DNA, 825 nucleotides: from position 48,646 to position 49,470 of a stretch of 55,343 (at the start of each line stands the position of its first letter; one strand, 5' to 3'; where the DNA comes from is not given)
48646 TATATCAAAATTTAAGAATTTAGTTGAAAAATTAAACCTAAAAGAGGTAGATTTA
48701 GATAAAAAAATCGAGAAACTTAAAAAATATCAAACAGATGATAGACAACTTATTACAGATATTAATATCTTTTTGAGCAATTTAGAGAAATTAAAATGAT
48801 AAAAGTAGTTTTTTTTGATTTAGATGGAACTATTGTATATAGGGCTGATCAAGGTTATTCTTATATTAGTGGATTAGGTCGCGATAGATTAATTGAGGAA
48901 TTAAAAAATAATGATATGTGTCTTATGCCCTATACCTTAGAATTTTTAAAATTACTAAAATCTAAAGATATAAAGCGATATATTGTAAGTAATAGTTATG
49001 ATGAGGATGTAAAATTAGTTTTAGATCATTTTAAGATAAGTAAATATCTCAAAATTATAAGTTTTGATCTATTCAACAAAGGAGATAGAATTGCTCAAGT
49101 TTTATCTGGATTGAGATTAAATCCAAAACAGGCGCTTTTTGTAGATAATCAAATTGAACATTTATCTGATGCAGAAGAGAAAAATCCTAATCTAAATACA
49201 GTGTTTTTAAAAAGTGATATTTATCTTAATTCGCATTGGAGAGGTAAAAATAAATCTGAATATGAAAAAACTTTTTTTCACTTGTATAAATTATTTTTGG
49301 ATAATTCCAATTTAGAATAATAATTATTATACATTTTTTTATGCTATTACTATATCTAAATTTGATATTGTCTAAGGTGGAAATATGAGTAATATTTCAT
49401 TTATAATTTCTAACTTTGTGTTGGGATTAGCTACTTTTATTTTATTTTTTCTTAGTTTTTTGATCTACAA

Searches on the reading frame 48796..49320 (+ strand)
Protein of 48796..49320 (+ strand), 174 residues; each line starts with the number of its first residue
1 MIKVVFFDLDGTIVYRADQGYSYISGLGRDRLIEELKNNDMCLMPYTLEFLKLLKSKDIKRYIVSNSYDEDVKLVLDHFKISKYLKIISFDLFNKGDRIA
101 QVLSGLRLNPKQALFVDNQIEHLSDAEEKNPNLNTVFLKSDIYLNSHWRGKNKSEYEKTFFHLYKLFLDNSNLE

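Call 23: search_protein_families(library=pfam, proteins=[window:48796-49320:+], max_evalue=0.001)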
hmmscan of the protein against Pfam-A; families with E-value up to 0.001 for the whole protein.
window:48796-49320:+ (174 aa): 4 families
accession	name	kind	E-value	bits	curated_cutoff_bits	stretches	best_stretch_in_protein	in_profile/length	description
PF00702.32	Hydrolase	-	8.3e-09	36.5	26.4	1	42-119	98-180/191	haloacid dehalogenase-like hydrolase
PF13419.12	HAD_2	-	2.2e-08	34.8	23.8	1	31-118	68-160/178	Haloacid dehalogenase-like hydrolase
PF12710.13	HAD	-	0.00036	21.4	27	0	34-82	78-129/189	haloacid dehalogenase-like hydrolase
PF03031.24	NIF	-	0.00081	19.5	21.8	1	3-125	1-123/160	NLI interacting factor-like phosphatase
